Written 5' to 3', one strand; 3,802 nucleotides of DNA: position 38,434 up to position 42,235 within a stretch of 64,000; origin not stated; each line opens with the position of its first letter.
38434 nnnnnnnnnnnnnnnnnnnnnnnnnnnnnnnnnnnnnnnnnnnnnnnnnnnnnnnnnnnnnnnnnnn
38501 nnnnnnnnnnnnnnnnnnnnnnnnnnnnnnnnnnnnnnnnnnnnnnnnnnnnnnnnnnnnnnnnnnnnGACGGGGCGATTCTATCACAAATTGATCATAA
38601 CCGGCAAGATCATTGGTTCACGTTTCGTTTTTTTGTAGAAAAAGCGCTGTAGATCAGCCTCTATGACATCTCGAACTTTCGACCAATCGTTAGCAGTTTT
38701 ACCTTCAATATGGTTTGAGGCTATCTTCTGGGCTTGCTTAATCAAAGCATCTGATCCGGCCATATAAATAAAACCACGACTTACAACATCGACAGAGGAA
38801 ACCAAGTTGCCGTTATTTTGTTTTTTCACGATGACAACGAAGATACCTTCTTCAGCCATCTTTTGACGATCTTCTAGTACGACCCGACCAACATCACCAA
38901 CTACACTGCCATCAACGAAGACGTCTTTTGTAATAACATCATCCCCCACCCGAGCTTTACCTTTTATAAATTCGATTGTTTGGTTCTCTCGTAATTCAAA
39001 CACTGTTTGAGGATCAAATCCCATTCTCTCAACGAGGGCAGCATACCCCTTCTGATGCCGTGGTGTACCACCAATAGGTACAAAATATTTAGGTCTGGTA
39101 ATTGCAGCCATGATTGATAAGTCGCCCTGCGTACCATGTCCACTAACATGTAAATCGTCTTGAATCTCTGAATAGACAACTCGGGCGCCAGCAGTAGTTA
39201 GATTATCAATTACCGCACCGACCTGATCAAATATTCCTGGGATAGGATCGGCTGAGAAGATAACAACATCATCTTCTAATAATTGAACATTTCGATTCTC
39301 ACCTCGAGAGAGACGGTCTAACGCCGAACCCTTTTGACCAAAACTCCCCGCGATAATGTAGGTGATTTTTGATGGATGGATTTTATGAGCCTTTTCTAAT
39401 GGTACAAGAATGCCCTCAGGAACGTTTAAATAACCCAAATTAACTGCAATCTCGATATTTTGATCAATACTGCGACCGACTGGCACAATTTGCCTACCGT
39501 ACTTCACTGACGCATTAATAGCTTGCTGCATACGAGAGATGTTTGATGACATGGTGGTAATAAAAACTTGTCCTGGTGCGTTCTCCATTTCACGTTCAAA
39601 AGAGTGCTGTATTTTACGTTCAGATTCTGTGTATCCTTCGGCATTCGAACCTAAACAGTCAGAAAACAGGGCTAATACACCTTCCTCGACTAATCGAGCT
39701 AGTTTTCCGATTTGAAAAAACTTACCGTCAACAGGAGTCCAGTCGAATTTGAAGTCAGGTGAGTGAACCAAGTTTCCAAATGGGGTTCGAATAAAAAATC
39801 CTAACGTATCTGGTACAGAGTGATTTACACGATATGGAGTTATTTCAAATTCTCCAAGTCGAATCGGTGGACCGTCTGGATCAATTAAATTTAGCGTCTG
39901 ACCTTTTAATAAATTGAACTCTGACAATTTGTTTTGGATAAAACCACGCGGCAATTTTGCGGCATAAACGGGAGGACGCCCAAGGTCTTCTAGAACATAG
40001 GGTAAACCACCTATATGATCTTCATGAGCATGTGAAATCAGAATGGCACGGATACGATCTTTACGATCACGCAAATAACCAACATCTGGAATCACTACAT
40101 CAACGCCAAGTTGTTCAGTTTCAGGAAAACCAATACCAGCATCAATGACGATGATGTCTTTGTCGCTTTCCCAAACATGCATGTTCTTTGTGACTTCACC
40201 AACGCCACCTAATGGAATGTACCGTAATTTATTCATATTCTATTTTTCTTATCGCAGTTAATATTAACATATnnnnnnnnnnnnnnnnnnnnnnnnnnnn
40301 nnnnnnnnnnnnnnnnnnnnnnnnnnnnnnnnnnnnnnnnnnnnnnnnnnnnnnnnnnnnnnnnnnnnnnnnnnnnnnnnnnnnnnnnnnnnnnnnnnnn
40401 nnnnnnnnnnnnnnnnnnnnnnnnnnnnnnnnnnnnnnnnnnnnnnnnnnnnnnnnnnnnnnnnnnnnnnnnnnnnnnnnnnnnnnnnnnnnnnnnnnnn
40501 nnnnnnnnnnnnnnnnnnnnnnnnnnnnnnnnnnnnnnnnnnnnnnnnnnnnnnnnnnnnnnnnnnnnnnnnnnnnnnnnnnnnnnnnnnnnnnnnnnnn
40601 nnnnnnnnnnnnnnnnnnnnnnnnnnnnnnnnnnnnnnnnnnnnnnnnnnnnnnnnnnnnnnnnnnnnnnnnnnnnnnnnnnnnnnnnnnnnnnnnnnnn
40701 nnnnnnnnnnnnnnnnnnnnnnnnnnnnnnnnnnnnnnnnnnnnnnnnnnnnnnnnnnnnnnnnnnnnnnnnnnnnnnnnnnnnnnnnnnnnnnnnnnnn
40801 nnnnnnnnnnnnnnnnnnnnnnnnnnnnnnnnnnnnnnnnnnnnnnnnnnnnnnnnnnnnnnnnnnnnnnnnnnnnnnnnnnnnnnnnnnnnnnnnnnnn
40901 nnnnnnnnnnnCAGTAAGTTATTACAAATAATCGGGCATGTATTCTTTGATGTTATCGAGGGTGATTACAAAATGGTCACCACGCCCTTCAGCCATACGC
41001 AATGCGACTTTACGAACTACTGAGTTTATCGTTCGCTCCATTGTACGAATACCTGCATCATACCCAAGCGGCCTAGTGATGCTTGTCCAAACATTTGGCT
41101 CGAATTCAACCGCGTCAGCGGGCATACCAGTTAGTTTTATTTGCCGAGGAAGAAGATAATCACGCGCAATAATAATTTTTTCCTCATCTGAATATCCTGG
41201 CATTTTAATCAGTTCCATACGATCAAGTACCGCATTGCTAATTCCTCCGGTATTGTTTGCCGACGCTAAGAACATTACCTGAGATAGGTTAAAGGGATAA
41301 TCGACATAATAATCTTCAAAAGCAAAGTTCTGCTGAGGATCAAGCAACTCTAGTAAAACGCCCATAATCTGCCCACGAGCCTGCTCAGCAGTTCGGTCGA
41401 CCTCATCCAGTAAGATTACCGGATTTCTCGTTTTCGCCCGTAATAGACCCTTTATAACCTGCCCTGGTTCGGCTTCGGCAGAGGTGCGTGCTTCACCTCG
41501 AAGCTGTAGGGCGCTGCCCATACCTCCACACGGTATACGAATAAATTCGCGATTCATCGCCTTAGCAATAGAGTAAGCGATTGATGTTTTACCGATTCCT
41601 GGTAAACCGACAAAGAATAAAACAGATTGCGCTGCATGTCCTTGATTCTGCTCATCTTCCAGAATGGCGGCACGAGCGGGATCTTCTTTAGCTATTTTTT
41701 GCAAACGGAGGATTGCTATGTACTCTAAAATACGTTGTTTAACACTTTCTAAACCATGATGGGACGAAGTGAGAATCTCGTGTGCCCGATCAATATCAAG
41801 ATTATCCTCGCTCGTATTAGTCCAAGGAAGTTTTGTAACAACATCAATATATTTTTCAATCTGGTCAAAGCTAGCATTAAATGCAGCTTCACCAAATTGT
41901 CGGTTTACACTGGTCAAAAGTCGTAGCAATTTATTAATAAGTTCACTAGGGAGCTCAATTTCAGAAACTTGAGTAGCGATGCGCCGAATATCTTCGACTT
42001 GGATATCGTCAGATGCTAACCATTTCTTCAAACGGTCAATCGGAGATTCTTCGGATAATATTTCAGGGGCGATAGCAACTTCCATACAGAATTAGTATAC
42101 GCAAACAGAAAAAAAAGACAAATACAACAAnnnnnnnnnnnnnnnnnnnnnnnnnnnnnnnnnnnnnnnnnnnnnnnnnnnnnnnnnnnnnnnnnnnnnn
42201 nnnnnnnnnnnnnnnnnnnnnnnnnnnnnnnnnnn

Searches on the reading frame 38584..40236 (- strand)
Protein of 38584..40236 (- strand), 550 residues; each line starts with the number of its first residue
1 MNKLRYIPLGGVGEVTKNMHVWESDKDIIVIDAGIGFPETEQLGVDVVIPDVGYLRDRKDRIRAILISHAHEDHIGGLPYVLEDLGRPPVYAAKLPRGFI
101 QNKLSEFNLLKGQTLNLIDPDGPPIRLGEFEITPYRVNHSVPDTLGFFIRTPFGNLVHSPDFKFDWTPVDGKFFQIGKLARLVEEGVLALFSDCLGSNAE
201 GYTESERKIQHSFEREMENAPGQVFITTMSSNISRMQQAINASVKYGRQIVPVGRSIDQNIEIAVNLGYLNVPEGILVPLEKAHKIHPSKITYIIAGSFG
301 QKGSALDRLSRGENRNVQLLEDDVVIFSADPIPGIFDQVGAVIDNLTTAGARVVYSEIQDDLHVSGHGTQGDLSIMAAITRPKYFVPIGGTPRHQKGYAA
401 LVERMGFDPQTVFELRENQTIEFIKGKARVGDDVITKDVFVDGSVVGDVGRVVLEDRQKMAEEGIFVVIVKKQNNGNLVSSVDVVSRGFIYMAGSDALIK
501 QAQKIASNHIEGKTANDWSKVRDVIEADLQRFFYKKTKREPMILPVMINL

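Call 10: search_protein_families(library=pfam, proteins=[window:38584-40236:-], max_evalue=0.001)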
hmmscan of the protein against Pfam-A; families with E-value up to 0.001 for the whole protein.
window:38584-40236:- (550 aa): 5 families
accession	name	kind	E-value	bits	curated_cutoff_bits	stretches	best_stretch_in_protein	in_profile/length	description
PF22505.1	RNase_J_b_CASP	-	1.1e-35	122.6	27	1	222-346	2-126/126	Ribonuclease J, beta-CASP domain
PF17770.6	RNase_J_C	-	6.8e-23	82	23.8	1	453-549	1-101/102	Ribonuclease J C-terminal domain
PF12706.13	Lactamase_B_2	-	6.4e-12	45.9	27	1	29-163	3-144/200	Beta-lactamase superfamily domain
PF00753.33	Lactamase_B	-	7.3e-11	42.8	22.7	1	18-120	7-97/196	Metallo-beta-lactamase superfamily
PF07521.17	RMMBL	-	9.6e-06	25.9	21.6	1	357-408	7-59/63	Zn-dependent metallo-hydrolase RNA specificity domain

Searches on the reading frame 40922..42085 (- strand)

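Call 10: search_protein_families(library=pfam, proteins=[window:40922-42085:-], max_evalue=0.001)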
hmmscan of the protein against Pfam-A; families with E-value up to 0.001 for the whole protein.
window:40922-42085:- (387 aa): 5 families
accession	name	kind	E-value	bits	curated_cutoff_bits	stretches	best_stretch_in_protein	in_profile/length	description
PF00004.35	AAA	-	8.6e-19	68.7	21.2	1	157-292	2-125/131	ATPase family associated with various cellular activities (AAA)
PF07728.20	AAA_5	-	1.4e-08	35.2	22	1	156-289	2-138/139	AAA domain (dynein-related subfamily)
PF22667.2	Lon_lid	-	1e-07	31.9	27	1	319-368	3-52/57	Lon protease AAA+ ATPase lid domain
PF13401.12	AAA_22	-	0.00024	21.9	27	0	153-249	5-109/130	AAA domain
PF13191.12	AAA_16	-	0.00044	21.2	32.6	0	154-189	25-63/167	AAA ATPase domain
